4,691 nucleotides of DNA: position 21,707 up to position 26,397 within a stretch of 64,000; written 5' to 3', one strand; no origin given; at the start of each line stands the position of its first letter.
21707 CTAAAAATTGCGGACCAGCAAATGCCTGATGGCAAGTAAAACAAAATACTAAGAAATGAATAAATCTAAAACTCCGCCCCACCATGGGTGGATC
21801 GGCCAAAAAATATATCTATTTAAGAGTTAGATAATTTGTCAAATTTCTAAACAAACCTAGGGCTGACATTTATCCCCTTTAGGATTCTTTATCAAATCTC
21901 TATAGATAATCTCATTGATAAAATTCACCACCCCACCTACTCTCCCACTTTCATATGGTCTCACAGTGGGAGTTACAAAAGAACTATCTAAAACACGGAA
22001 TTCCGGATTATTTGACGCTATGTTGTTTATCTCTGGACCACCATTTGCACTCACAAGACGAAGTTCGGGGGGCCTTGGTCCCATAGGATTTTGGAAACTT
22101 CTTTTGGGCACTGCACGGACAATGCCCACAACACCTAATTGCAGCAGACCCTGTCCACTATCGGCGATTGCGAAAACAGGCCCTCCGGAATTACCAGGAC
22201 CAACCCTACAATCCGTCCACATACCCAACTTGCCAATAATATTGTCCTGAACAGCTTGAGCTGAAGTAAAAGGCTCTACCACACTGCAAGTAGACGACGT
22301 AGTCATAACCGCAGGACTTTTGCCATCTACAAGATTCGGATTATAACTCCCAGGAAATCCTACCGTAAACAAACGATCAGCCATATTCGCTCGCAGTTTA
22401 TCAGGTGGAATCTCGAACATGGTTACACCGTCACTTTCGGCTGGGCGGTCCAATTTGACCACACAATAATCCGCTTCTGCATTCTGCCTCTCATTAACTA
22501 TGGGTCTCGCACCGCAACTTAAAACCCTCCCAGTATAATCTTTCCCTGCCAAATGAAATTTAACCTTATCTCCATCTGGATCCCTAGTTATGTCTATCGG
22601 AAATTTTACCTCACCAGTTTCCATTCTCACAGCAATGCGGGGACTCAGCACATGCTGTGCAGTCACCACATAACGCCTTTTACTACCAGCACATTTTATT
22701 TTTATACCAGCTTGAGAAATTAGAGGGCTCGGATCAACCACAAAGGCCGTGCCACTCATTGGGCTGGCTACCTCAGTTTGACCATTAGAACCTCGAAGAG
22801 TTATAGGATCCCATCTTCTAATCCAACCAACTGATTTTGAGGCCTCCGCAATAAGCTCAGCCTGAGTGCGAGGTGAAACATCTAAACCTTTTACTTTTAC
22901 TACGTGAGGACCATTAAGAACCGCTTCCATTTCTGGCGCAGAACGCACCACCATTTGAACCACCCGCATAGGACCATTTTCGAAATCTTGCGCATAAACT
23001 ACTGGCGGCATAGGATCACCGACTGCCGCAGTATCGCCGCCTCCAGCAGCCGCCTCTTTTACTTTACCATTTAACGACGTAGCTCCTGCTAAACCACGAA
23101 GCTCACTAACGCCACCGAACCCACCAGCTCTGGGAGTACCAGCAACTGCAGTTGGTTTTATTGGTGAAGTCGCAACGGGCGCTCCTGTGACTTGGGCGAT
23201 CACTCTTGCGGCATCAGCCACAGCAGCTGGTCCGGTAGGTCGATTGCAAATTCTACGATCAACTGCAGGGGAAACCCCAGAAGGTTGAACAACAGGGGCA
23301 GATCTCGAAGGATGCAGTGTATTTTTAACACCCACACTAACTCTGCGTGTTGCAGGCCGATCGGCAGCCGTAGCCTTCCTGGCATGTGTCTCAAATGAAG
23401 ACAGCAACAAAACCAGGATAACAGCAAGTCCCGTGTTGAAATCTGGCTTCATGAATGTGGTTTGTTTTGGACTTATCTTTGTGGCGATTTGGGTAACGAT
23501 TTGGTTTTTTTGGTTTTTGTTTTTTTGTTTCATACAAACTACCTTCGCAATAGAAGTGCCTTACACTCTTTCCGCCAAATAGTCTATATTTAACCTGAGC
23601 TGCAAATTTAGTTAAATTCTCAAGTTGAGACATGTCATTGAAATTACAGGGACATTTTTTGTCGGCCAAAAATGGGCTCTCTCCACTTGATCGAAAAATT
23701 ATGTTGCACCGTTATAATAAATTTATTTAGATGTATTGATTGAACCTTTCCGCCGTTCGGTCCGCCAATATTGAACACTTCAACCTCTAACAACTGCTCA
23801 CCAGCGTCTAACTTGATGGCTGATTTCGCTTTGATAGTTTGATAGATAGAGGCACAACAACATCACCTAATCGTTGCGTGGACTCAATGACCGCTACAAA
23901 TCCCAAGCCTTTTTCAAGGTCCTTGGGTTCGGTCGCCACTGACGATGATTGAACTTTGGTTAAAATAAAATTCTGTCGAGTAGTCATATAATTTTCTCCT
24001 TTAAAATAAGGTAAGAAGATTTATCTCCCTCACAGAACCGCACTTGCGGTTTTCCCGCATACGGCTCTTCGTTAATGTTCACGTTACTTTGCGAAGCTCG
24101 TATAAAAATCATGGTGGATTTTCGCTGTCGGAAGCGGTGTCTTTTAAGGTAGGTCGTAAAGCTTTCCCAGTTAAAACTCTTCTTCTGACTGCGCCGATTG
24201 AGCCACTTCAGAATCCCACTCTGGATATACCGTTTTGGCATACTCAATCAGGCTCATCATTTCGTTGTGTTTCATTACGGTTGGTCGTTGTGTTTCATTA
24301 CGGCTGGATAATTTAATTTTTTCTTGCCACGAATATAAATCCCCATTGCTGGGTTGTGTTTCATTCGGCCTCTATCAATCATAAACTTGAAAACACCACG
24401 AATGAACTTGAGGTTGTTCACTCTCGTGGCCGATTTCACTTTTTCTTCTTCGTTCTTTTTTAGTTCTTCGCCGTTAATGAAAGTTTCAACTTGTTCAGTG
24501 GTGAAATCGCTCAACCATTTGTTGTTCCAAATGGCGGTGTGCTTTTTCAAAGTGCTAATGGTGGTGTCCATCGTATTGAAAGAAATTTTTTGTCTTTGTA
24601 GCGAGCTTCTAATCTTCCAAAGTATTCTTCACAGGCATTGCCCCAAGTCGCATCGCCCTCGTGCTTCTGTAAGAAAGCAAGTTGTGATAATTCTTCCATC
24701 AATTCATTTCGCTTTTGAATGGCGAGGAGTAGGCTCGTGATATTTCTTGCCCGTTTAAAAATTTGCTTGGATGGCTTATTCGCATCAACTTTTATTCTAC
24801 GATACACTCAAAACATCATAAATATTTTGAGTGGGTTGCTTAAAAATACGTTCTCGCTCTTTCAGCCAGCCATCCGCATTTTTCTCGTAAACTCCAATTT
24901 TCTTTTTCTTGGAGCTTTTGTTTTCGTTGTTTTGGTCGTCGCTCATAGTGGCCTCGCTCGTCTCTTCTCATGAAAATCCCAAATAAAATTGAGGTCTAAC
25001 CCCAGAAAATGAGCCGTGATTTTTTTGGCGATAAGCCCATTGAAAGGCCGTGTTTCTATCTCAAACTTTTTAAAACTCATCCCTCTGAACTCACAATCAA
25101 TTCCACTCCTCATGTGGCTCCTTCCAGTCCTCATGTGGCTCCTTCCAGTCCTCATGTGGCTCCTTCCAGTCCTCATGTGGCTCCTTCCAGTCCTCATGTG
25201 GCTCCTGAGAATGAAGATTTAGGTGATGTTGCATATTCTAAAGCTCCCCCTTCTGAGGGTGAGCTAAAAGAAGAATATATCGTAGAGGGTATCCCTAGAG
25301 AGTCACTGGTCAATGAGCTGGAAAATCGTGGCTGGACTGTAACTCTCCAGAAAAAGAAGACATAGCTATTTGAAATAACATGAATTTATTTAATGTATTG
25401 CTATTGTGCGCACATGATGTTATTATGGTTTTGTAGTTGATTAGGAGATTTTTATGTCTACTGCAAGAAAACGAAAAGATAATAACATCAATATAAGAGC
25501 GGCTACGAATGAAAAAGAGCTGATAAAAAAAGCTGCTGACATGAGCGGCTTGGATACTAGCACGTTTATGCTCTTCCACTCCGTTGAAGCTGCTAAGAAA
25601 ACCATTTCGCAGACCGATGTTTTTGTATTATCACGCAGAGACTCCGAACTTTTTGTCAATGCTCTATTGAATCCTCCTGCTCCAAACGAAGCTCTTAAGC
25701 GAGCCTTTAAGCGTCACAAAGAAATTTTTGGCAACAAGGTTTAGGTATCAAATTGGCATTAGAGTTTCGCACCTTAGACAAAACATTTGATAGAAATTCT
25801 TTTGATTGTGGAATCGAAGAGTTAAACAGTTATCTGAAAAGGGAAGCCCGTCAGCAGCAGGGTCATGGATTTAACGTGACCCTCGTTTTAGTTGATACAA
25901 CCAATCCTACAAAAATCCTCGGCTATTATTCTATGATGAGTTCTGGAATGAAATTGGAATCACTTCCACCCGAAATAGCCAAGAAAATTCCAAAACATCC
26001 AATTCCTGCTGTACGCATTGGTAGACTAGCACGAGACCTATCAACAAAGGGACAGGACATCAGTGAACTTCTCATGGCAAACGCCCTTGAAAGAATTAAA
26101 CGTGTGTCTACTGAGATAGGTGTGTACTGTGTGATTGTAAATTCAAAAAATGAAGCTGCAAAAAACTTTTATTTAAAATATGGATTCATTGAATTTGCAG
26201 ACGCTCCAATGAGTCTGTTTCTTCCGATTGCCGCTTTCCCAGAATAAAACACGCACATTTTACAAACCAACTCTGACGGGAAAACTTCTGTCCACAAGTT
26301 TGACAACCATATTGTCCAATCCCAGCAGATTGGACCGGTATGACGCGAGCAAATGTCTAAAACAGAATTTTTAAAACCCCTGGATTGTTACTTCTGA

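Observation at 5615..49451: Type II secretion operon is circularly permuted: gspKLMN sits 29 kb upstream of gspCDEFGHIJ, and the break after gspJ is occupied by an IS982 remnant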

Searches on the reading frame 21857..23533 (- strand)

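Call 30: search_protein_families(library=pfam, proteins=[window:21857-23533:-], max_evalue=0.001)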
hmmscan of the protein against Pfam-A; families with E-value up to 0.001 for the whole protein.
window:21857-23533:- (558 aa): 2 families
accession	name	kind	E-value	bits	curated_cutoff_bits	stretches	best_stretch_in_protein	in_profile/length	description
PF13365.12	Trypsin_2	-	3.2e-11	44.6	27.6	1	284-455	10-136/144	Trypsin-like peptidase domain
PF00089.32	Trypsin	-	3.7e-06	27.4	20.6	1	283-472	29-195/220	Trypsin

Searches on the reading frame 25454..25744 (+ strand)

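Call 45: search_protein_families(library=pfam, proteins=[window:25454-25744:+], max_evalue=0.001)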
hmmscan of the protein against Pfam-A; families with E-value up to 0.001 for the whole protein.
window:25454-25744:+ (96 aa): 2 families
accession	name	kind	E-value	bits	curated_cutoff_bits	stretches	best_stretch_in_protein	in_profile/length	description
PF08681.18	TacA1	-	7.4e-23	80.8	21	1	12-90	2-80/80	Antitoxin TacA 1-like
PF21983.2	NikA-like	-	4.9e-05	23.8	27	1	7-39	2-34/72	Mobilization protein NikA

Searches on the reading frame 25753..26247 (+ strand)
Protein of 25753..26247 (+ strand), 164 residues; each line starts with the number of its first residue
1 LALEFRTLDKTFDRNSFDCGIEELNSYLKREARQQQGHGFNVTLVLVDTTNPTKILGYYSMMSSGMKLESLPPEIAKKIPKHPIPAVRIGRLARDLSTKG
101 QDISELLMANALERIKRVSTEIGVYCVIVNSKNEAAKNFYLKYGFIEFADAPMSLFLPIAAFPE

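Call 30: search_protein_families(library=pfam, proteins=[window:25753-26247:+], max_evalue=0.001)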
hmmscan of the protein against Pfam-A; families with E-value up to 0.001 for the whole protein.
window:25753-26247:+ (164 aa): 2 families
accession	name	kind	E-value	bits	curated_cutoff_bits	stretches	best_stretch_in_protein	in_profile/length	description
PF13673.13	Acetyltransf_10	-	1.6e-05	25.3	23.6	1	88-148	53-110/128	Acetyltransferase (GNAT) domain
PF13508.13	Acetyltransf_7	-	0.00074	20.3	27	0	91-146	33-83/84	Acetyltransferase (GNAT) domain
